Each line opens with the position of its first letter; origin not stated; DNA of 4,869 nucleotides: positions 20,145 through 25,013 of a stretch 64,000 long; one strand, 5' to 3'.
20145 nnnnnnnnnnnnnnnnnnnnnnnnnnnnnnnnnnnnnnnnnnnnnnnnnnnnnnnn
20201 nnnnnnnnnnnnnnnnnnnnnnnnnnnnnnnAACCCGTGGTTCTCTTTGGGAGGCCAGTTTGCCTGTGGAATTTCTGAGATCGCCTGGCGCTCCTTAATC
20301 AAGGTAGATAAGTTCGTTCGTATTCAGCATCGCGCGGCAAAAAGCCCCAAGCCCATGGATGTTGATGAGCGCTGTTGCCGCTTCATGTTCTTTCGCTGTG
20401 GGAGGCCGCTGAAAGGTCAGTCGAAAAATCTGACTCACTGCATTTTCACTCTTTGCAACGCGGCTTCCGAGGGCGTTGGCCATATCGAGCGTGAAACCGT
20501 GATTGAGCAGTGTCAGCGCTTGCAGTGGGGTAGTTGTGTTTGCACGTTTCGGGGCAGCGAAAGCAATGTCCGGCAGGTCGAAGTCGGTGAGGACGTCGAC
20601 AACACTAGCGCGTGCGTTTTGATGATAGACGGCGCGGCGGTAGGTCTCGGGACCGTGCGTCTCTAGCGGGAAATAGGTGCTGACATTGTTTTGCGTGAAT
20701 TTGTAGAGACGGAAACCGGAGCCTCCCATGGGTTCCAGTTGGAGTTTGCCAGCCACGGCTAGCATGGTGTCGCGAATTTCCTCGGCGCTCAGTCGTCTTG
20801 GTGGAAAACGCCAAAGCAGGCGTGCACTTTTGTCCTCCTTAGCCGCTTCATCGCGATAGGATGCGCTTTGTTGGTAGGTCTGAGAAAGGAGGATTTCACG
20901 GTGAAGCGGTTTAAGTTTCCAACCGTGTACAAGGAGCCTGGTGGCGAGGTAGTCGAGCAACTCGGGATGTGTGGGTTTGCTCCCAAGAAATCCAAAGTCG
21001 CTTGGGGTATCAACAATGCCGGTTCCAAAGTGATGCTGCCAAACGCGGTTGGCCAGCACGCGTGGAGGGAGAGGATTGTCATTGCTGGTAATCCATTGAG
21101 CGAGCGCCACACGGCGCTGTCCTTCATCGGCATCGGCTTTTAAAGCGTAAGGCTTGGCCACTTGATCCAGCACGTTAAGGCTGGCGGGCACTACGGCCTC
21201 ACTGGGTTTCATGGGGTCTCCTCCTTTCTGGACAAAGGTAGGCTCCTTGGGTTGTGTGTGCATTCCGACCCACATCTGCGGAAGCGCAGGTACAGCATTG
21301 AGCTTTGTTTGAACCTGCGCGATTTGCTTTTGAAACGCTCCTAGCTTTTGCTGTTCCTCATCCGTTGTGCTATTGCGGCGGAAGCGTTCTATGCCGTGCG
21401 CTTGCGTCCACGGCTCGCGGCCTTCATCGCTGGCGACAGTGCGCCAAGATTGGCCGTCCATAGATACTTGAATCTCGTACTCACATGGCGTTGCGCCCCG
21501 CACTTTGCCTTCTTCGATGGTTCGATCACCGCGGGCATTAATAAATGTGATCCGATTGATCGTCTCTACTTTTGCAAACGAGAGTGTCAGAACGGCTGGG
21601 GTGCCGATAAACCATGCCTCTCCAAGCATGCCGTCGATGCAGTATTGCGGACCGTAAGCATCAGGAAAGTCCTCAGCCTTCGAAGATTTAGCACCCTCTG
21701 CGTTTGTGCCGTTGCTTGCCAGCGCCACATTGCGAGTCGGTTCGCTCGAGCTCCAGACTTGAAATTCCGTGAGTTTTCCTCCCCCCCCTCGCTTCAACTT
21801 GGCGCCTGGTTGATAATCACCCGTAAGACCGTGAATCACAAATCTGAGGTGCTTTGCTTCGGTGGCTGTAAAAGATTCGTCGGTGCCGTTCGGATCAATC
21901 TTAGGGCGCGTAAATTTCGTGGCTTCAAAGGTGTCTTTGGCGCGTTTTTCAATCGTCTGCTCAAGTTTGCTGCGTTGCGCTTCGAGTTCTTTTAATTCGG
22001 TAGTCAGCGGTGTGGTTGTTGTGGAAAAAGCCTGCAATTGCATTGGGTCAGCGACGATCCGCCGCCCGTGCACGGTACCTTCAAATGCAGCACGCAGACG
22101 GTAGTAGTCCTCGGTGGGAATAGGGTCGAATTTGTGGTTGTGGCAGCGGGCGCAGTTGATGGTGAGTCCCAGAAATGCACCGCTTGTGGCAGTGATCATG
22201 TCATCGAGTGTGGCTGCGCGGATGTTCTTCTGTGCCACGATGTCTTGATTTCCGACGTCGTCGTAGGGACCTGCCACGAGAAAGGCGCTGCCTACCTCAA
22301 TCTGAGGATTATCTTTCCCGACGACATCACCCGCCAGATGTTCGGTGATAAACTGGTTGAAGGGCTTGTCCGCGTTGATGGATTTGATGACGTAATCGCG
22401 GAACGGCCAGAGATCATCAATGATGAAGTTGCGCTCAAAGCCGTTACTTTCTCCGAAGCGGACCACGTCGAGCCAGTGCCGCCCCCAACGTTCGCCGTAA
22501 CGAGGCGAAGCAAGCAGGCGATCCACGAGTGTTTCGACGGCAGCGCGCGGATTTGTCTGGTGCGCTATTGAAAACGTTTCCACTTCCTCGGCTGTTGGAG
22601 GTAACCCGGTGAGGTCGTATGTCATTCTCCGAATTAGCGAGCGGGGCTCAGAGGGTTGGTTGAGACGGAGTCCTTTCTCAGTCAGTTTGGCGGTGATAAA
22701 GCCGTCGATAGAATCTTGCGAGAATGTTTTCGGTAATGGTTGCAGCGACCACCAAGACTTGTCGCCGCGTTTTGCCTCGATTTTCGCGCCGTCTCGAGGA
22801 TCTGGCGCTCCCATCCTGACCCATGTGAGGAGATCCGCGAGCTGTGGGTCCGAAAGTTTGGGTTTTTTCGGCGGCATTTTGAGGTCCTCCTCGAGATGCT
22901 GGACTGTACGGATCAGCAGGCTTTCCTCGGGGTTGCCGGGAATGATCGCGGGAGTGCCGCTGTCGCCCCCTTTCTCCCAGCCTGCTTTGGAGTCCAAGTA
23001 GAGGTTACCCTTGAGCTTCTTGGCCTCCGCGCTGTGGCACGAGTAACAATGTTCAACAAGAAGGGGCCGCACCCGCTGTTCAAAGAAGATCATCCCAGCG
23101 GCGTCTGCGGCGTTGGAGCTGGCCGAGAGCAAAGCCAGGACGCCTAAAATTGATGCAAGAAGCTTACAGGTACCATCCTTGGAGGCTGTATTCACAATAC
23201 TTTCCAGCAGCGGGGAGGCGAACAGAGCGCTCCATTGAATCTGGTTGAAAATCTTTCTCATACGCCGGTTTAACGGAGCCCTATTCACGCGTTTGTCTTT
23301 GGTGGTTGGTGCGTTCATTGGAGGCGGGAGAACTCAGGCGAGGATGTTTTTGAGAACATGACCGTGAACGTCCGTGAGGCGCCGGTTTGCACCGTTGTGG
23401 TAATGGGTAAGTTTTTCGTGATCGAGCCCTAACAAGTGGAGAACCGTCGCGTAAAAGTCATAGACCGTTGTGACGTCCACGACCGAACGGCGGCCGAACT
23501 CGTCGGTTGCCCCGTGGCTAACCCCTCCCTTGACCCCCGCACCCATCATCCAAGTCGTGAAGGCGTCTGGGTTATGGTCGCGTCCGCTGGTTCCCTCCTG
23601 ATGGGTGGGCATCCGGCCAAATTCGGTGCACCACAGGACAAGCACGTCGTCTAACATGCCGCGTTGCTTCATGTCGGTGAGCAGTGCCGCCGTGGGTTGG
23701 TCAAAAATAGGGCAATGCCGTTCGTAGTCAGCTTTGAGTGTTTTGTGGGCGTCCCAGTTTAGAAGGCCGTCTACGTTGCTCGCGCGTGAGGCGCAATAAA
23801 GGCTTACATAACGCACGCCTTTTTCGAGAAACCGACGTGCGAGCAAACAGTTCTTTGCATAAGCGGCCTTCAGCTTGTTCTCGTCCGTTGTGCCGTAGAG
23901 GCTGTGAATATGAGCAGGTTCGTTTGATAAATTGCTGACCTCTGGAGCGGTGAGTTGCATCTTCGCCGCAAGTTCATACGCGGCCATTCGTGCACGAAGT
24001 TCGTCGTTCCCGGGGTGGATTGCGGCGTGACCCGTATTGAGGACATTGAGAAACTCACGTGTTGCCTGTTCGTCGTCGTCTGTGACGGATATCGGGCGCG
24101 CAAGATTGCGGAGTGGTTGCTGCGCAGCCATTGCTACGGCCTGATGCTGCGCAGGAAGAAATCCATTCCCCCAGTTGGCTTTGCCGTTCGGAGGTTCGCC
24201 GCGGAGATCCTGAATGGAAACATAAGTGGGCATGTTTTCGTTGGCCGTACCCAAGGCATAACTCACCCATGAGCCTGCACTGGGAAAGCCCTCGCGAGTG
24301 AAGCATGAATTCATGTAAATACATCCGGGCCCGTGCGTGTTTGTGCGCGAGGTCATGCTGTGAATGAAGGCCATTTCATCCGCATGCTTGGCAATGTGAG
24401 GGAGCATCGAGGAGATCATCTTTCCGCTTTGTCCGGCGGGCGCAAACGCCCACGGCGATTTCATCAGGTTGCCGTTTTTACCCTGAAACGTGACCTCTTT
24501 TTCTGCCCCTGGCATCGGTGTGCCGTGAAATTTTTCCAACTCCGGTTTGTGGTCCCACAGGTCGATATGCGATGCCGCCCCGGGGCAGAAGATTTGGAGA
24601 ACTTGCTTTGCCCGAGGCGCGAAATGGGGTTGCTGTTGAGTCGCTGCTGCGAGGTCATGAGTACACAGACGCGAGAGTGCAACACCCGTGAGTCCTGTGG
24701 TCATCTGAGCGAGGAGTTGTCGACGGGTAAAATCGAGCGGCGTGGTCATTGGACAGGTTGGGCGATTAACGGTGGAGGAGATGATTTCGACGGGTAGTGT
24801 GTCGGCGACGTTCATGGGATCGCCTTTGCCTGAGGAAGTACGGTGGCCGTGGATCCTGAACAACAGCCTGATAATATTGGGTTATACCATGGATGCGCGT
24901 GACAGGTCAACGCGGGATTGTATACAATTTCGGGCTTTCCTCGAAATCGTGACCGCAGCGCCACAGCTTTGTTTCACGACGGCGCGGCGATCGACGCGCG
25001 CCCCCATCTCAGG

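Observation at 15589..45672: Five paralogous PVC-specific secreted cassettes in 30 kb: a candidate undescribed extracytoplasmic system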

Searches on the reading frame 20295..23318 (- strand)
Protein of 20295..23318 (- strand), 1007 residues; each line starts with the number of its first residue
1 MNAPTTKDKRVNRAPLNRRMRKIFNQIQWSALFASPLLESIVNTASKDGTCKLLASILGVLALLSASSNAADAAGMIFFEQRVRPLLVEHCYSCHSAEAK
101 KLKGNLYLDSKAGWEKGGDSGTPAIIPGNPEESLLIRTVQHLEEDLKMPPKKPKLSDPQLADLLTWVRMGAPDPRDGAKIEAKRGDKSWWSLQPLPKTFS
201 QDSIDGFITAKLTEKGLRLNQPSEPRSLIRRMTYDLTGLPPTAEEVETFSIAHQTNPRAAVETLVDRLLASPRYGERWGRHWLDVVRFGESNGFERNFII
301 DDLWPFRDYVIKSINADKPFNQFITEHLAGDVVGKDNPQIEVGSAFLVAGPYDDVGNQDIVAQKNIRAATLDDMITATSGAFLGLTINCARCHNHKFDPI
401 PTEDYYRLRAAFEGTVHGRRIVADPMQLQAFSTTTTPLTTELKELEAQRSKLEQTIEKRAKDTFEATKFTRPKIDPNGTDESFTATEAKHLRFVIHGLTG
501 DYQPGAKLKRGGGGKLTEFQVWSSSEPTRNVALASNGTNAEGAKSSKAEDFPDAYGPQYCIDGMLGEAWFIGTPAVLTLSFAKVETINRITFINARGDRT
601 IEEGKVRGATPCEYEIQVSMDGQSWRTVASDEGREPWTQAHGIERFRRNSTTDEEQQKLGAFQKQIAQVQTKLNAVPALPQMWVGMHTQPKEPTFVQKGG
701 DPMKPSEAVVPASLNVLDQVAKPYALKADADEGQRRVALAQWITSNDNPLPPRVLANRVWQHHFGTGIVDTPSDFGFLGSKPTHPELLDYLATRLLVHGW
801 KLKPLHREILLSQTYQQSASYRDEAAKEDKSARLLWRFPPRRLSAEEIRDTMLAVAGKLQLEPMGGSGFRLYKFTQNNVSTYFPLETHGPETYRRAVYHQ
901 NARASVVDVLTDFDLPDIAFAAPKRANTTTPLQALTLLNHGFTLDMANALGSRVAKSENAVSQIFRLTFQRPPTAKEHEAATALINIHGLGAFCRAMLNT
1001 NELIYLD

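Call 6: search_protein_families(library=pfam, proteins=[window:20295-23318:-], max_evalue=0.001)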
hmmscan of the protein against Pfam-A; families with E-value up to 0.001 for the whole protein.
window:20295-23318:- (1007 aa): 6 families
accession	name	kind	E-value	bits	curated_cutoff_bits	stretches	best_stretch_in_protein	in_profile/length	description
PF07587.16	PSD1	-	1.9e-86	289.9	28.5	1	735-984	1-243/244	Protein of unknown function (DUF1553)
PF07583.16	PSCyt2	-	4.3e-72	242.9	29.8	1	204-415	2-207/209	Protein of unknown function (DUF1549)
PF07635.16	PSCyt1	-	1.3e-15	58.2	22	1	91-151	1-58/59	Planctomycete cytochrome C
PF13442.11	Cytochrome_CBB3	-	0.00012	22.8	27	0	86-167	9-68/68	Cytochrome C oxidase, cbb3-type, subunit III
PF00754.31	F5_F8_type_C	-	0.00014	22.4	28.2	1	551-637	8-89/127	F5/8 type C domain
PF00034.26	Cytochrom_C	-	0.00048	21.8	21.3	0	89-168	10-87/90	Cytochrome c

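Call 27: search_protein_families(library=ncbifam, proteins=[window:20295-23318:-], max_evalue=0.001)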
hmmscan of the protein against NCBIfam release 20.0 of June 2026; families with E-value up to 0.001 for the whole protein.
window:20295-23318:- (1007 aa): 1 family
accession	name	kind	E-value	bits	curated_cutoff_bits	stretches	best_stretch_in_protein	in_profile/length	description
TIGR03806.1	chp_HNE_0200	subfamily_domain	6e-06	25.7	313.3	0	78-164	208-307/314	SO2930 family diheme c-type cytochrome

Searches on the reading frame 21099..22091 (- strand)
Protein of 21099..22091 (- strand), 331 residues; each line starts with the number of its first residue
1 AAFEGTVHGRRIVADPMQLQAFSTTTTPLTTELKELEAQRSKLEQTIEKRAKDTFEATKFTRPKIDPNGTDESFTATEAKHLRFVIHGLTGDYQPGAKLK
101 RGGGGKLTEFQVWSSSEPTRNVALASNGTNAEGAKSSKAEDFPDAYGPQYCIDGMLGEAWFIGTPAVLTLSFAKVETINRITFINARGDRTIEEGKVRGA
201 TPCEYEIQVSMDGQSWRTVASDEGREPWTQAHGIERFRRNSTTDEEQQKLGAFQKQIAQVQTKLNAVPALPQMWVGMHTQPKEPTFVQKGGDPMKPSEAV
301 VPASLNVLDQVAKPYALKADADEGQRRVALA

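Call 86: search_protein_families(library=pfam, proteins=[window:21099-22091:-], max_evalue=0.1)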
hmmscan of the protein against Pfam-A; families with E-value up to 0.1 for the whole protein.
window:21099-22091:- (331 aa): 2 families
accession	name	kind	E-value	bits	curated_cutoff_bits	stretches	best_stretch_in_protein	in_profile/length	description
PF00754.31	F5_F8_type_C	-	1.2e-05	25.8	28.2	1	142-228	8-89/127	F5/8 type C domain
PF22633.2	F5_F8_type_C_2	-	0.00087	20.3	27.8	1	164-223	18-69/91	NedA-like, galactose-binding domain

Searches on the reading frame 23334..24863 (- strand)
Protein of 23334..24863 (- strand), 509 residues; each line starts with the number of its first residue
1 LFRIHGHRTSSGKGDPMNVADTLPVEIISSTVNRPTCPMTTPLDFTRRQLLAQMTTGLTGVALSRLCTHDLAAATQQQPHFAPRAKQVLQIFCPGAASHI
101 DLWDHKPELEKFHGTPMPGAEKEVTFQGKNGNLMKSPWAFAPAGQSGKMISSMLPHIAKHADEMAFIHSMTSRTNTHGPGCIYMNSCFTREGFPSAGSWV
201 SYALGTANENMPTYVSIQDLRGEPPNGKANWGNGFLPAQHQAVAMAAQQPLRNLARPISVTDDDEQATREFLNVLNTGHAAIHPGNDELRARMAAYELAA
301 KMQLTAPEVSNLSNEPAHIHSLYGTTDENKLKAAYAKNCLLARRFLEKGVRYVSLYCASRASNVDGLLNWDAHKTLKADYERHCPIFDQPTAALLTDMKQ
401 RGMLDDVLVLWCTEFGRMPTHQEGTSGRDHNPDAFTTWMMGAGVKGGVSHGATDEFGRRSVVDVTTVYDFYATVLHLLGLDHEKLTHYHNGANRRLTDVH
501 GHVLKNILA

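Call 6: search_protein_families(library=pfam, proteins=[window:23334-24863:-], max_evalue=0.001)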
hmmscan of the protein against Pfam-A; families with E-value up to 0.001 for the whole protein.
window:23334-24863:- (509 aa): 1 family
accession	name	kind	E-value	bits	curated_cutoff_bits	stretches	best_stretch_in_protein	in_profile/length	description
PF07394.17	DUF1501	-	1.2e-135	453.2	27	1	85-508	1-390/390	Protein of unknown function (DUF1501)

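Call 26: search_protein_families(library=pfam, proteins=[window:23334-24863:-], max_evalue=10)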
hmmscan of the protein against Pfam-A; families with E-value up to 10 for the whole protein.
window:23334-24863:- (509 aa): 2 families
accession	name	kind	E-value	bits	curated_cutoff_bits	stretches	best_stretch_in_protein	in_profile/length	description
PF07394.17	DUF1501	-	1.2e-135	453.2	27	1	85-508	1-390/390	Protein of unknown function (DUF1501)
PF16554.10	OAM_dimer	-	0.27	12.1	25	1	285-311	22-48/78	Dimerisation domain of d-ornithine 4,5-aminomutase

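Call 27: search_protein_families(library=ncbifam, proteins=[window:23334-24863:-], max_evalue=0.001)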
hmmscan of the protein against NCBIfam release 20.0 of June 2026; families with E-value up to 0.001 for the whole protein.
window:23334-24863:- (509 aa): 0 families
